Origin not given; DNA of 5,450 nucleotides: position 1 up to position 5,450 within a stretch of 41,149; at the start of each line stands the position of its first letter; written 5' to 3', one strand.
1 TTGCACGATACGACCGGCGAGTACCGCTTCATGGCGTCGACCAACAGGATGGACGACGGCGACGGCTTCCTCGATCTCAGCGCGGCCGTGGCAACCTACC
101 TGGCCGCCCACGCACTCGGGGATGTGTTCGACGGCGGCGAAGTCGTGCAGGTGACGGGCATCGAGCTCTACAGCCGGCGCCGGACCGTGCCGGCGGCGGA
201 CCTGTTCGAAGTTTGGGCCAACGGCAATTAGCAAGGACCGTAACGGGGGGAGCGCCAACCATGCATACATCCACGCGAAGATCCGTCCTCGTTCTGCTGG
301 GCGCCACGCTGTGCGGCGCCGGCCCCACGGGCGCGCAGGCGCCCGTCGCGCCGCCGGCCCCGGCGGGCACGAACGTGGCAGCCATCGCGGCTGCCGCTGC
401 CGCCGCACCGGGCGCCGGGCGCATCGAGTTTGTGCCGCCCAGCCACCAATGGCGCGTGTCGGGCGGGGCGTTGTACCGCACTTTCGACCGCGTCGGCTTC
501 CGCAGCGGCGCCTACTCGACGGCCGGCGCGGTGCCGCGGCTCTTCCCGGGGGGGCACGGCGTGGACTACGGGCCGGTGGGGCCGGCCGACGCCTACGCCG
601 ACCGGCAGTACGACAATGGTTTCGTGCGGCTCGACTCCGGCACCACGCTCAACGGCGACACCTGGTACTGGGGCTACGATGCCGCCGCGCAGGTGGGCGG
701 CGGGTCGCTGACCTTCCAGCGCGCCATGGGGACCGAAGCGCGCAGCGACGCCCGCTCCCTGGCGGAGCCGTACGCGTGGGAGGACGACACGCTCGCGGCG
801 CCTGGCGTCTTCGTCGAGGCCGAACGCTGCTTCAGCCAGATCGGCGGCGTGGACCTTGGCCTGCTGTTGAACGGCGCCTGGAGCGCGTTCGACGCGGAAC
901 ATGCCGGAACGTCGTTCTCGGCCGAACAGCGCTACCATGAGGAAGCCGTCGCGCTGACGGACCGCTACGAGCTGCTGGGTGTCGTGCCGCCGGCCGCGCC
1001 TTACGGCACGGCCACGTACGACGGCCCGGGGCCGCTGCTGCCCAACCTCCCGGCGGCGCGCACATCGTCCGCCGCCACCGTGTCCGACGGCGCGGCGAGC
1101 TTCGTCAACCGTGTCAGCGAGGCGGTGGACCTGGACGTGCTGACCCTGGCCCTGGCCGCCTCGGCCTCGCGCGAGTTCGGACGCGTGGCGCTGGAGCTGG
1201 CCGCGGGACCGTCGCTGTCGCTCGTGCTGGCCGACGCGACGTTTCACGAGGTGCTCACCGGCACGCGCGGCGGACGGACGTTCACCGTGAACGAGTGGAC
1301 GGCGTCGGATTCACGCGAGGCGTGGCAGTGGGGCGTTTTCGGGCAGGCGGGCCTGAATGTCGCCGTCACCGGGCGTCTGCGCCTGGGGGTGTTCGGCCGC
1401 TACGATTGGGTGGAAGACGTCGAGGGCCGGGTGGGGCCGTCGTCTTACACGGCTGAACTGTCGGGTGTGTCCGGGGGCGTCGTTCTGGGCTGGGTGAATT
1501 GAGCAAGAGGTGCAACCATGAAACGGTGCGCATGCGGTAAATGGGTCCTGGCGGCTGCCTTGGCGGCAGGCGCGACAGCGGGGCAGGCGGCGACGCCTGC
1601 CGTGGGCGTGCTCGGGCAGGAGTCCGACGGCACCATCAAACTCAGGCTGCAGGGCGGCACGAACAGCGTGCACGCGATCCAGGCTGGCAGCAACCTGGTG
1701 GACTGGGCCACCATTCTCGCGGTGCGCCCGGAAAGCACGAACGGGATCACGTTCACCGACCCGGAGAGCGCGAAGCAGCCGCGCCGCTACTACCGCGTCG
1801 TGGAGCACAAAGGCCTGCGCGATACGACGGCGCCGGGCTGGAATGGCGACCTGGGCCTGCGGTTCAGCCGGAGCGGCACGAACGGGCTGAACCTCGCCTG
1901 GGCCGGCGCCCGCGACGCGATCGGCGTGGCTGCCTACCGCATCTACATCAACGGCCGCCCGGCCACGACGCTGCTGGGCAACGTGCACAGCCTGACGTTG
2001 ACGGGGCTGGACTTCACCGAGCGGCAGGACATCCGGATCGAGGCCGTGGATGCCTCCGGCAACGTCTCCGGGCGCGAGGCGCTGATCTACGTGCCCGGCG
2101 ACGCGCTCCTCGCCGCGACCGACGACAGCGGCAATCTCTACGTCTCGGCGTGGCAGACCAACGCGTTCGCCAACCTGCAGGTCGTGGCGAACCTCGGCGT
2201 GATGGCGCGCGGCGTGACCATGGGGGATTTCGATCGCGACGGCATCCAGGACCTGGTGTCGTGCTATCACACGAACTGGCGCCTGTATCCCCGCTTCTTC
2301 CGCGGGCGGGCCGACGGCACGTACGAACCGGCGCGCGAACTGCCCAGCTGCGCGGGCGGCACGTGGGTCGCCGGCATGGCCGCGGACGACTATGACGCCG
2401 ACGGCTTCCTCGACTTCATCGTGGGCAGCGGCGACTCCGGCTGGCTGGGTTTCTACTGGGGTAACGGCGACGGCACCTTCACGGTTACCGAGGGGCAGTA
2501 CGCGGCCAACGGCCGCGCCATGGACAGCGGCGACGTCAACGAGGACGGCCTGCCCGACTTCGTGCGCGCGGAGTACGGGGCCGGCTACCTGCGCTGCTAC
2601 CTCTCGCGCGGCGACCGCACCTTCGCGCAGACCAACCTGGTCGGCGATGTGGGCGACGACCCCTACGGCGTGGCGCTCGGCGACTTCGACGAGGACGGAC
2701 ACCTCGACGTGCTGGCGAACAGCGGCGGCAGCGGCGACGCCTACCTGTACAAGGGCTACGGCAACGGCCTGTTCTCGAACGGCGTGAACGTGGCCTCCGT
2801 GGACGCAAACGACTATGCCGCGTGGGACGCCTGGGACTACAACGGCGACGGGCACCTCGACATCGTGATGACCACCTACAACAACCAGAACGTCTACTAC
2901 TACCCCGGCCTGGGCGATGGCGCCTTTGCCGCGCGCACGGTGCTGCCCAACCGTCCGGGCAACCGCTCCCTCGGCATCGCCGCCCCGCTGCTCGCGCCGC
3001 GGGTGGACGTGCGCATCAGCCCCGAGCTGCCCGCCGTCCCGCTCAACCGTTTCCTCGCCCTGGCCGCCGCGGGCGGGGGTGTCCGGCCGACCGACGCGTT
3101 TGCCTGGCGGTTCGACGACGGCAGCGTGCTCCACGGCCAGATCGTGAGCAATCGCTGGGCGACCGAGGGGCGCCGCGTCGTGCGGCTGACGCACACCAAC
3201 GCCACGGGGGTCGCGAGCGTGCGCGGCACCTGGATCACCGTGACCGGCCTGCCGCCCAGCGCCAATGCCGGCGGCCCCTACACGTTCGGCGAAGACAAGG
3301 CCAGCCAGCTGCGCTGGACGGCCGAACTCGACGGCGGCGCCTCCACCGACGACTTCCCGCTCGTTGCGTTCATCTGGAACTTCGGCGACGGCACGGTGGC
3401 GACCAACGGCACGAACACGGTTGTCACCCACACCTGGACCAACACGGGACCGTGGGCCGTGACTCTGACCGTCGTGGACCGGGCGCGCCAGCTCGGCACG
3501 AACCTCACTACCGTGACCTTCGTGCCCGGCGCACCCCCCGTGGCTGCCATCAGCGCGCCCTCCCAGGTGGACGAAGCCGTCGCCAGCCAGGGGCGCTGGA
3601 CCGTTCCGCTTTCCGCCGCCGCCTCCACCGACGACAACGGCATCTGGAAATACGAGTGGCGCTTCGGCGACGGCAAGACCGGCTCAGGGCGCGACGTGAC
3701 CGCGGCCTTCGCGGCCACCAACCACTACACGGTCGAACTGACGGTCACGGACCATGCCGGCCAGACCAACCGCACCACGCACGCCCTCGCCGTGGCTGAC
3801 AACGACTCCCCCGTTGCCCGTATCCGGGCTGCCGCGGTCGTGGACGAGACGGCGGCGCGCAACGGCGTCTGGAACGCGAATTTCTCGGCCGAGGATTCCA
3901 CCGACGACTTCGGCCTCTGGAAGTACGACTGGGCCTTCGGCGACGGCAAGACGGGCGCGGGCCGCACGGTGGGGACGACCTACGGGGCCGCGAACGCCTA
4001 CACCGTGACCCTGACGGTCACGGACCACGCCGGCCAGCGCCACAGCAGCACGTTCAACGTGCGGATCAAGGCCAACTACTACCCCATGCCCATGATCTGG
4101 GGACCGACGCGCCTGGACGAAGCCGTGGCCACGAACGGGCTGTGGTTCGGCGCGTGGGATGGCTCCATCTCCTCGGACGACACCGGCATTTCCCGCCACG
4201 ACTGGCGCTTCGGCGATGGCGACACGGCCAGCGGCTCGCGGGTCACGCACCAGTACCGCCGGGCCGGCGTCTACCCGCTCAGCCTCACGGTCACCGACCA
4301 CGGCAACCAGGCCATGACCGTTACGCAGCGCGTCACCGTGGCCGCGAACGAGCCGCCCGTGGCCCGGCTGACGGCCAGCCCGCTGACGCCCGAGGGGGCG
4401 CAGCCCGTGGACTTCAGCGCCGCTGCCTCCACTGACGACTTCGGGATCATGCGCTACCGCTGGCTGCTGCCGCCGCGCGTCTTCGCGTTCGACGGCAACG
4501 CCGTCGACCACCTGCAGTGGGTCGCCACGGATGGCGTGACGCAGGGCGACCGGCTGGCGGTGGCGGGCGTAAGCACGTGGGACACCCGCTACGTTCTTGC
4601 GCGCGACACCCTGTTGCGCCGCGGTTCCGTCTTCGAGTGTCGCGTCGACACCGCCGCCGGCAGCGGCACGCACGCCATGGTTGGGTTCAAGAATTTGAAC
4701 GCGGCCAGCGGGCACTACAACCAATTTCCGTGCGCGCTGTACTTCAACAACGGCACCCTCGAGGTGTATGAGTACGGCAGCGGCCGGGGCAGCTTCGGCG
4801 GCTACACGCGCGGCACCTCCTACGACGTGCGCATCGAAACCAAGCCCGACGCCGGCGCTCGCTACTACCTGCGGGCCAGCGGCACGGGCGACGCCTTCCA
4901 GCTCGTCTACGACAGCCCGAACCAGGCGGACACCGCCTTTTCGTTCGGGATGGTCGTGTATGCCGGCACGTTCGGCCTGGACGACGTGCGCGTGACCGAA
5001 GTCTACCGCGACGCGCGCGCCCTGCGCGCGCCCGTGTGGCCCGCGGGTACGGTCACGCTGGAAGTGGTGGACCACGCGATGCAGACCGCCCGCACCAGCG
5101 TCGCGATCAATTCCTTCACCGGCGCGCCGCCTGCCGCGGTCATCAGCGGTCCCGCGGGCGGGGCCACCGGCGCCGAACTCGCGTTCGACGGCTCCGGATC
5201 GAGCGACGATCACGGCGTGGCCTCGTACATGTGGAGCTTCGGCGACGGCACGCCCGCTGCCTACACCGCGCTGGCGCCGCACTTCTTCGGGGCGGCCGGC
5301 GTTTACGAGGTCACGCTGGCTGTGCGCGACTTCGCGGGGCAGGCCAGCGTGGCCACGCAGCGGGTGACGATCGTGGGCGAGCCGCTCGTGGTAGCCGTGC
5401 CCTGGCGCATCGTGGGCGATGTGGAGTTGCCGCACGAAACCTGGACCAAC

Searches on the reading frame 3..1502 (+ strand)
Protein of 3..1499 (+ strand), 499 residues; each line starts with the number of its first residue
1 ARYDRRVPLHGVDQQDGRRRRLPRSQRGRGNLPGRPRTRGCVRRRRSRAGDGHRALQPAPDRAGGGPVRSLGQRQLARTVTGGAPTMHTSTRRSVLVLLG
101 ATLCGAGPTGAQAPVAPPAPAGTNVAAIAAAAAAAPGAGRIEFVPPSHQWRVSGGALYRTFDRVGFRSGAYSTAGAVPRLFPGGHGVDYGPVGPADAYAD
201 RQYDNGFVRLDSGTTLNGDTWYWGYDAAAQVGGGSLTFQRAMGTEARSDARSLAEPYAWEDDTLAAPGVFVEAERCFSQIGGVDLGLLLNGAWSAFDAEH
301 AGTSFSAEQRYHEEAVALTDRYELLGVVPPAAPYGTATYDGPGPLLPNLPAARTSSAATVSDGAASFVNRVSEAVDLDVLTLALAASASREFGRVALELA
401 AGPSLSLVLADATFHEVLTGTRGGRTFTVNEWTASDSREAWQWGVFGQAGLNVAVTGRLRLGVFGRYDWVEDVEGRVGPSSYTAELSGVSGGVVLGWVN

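Call 7: search_protein_families(library=pfam, proteins=[window:213-1502:+], max_evalue=1)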
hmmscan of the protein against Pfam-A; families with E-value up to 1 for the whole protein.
window:213-1502:+ (429 aa): 1 family
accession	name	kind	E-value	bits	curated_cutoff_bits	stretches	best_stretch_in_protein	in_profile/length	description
PF05757.16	PsbQ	-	0.013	16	26.9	1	17-55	37-74/204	Oxygen evolving enhancer protein 3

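Call 59: search_protein_families(library=pfam, proteins=[window:3-1499:+], max_evalue=0.001)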
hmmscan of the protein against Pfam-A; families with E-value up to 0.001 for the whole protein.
window:3-1499:+ (499 aa): 0 families

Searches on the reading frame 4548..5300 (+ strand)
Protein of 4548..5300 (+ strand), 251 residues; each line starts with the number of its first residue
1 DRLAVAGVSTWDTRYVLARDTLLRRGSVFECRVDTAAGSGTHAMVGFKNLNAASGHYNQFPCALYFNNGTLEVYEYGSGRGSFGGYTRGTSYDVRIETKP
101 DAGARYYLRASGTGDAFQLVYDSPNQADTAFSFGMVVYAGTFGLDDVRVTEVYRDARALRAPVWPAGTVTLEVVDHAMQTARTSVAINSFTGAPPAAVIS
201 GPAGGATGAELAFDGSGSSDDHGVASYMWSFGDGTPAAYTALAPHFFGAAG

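Call 92: search_protein_families(library=pfam, proteins=[window:4548-5300:+], max_evalue=0.05)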
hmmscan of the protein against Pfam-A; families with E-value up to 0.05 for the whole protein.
window:4548-5300:+ (251 aa): 4 families
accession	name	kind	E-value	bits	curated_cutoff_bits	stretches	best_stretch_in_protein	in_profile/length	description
PF18911.6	PKD_4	-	1.1e-08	35.5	27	1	193-251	2-60/85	PKD domain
PF00801.26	PKD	-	0.00094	19.6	23.5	1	202-239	8-43/80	PKD domain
PF22352.2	K319L-like_PKD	-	0.011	16.2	27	0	210-236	13-40/84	K319L-like, PKD domain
PF01887.21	SAM_HAT_N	-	0.022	15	26.3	0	161-188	53-80/145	SAM hydroxide adenosyltransferase N-terminal domain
